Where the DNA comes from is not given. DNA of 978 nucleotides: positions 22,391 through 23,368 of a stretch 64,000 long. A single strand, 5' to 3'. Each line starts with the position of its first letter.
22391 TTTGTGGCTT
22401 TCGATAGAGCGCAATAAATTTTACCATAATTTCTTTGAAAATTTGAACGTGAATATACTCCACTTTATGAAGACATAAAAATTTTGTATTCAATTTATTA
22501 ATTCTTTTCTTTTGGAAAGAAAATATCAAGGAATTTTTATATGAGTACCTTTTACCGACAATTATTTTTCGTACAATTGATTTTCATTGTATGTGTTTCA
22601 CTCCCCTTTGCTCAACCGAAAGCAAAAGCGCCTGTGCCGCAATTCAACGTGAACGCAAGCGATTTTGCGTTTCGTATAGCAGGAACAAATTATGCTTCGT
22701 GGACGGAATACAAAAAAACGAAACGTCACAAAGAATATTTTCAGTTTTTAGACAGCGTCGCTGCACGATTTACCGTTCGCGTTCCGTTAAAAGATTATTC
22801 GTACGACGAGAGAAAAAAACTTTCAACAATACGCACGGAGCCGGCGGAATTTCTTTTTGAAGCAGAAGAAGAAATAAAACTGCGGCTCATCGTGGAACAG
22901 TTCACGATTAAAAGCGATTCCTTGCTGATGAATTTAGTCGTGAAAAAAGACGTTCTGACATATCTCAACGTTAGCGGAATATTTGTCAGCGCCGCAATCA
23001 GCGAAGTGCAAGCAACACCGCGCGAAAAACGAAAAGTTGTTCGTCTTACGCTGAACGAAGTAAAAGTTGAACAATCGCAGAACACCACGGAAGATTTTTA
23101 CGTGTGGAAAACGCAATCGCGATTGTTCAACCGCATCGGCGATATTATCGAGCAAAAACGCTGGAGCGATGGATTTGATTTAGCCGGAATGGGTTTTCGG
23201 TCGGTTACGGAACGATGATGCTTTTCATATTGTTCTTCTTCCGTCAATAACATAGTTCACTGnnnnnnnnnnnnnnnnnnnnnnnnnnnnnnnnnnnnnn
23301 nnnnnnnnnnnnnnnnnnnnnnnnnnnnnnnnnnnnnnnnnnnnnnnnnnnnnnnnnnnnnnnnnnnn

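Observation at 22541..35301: Same-strand run: secreted protein, Q/K/E-rich membrane coiled-coil giant and 2832-aa T9SS adhesin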

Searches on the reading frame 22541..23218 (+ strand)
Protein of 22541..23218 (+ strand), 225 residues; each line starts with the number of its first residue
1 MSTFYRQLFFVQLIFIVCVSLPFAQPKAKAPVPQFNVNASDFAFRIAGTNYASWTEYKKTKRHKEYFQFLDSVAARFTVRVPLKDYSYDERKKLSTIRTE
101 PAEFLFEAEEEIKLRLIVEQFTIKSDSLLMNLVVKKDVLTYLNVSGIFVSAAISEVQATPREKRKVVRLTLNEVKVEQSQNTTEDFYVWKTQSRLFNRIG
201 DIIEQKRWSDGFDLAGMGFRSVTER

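Call 6: search_protein_families(library=pfam, proteins=[window:22541-23218:+], max_evalue=0.01)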
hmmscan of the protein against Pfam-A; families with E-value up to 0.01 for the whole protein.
window:22541-23218:+ (225 aa): 0 families

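Call 7: search_protein_families(library=ncbifam, proteins=[window:22541-23218:+], max_evalue=0.01)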
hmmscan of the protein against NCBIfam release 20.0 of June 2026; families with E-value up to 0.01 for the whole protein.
window:22541-23218:+ (225 aa): 1 family
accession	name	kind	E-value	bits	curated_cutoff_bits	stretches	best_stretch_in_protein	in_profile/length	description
NF000085.1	Fos_BSH_Saur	exception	0.00067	20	260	1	123-193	21-86/139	FosB1/FosB3 family fosfomycin resistance bacillithiol transferase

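Call 33: find_homologous_proteins(query=window:22541-23215:+, max_evalue=0.001)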
Query window:22541-23215:+ (225 aa): 5 proteins with E <= 0.001 among 124 candidates.
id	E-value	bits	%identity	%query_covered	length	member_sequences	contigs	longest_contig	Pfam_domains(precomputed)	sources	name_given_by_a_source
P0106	4.4e-142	489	100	100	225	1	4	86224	-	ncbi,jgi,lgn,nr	ncbi:MAG: hypothetical protein FJ218_00160 [Ignavibacteria bacterium]|nr:hypothetical protein [Ignav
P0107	7.6e-117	406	84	100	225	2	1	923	-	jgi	jgi:hypothetical protein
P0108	1.4e-60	223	50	100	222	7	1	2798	-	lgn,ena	-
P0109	2.1e-56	209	48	96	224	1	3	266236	-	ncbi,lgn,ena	-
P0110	1.0e-53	200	45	97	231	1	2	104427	-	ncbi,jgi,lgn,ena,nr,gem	ncbi:MAG: hypothetical protein KGZ58_08980 [Ignavibacteriales bacterium]|nr:hypothetical protein [Ig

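Call 38: predict_structure(alignment_id=A4)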
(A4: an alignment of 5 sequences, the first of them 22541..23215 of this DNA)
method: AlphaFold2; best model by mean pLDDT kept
length: 225 residues; sequences in the alignment: 5
mean_pLDDT: 45.4   pTM: 0.39
mean pLDDT of the five models: 45.4, 45.3, 43.6, 42.2, 40.6
residues with pLDDT >= 90: 0; 70-90: 0; 50-70: 77; < 50: 148
segments of 3 or more residues with pLDDT < 50: 19-76, 85-95, 103-114, 125-135, 156-159, 161-164, 183-225
pLDDT, mean of each block of 10 residues (from residue 1): 53 51 39 43 39 37 38 46 50 50 46 51 50 51 56 50 52 57 43 30 34 37 35
secondary structure, 60 per line:
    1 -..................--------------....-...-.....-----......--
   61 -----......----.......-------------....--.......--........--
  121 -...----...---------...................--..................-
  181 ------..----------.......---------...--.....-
elements in order: H2-19 E34-37 E43-47 E53-58 E66-71 E76-82 E96-99 E102-108 E111-118 E122-124 E141-159 E162-179 H199-205

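Call 39: find_encoding_contigs(protein=P0106, flank=10000, max_places=4)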
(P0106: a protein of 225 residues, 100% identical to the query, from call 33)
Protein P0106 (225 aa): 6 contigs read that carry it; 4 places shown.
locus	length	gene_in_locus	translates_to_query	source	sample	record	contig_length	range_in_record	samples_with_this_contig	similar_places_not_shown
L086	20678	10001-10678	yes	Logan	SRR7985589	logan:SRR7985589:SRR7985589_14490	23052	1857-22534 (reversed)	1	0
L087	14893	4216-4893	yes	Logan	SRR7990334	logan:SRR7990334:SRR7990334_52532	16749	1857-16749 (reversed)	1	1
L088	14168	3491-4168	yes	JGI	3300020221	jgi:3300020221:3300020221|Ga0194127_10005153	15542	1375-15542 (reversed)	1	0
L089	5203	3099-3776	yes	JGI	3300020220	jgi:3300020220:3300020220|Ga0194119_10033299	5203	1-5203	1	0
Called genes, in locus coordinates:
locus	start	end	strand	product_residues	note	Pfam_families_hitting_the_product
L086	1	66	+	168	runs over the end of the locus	-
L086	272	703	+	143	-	PF02082:Rrf2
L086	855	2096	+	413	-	PF12801:Fer4_5, PF00037:Fer4 (faint), PF13484:Fer4_16 (faint), PF12801:Fer4_5, PF13187:Fer4_9 (faint), PF13237:Fer4_10, PF13746:Fer4_18 (weak), PF14697:Fer4_21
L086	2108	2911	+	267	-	PF03848:TehB (faint), PF13489:Methyltransf_23 (weak), PF08241:Methyltransf_11, PF08242:Methyltransf_12, PF13649:Methyltransf_25, PF13847:Methyltransf_31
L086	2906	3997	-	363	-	PF01924:HypD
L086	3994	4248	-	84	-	PF01455:HupF_HypC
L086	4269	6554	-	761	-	PF00708:Acylphosphatase, PF07503:zf-HYPF, PF01300:Sua5_yciO_yrdC, PF17788:HypF_C, PF22521:HypF_C_2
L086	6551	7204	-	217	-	PF02492:cobW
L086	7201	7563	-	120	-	PF01155:HypA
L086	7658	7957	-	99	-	-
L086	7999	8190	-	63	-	-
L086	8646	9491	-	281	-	PF00378:ECH_1, PF16113:ECH_2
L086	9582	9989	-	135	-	PF07110:EthD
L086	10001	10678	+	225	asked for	-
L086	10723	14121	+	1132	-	-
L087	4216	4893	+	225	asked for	-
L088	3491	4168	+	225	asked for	-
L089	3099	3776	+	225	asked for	-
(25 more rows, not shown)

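Call 56: search_protein_representatives(alignment_id=A4)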
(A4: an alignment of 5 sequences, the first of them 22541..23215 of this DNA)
Query: 5 sequences, 229 profile positions. Proteins with E-value up to 0.001 (for the whole library): 4; up to 1e-10: 4; up to 1e-30: 3. The best 4 are listed.
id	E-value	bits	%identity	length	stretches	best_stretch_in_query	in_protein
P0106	5.6e-117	405.6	-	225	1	1-229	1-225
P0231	1.8e-61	224.0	-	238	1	4-227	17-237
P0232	5.2e-36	140.7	-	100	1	116-211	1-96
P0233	2.5e-24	102.4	-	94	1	34-103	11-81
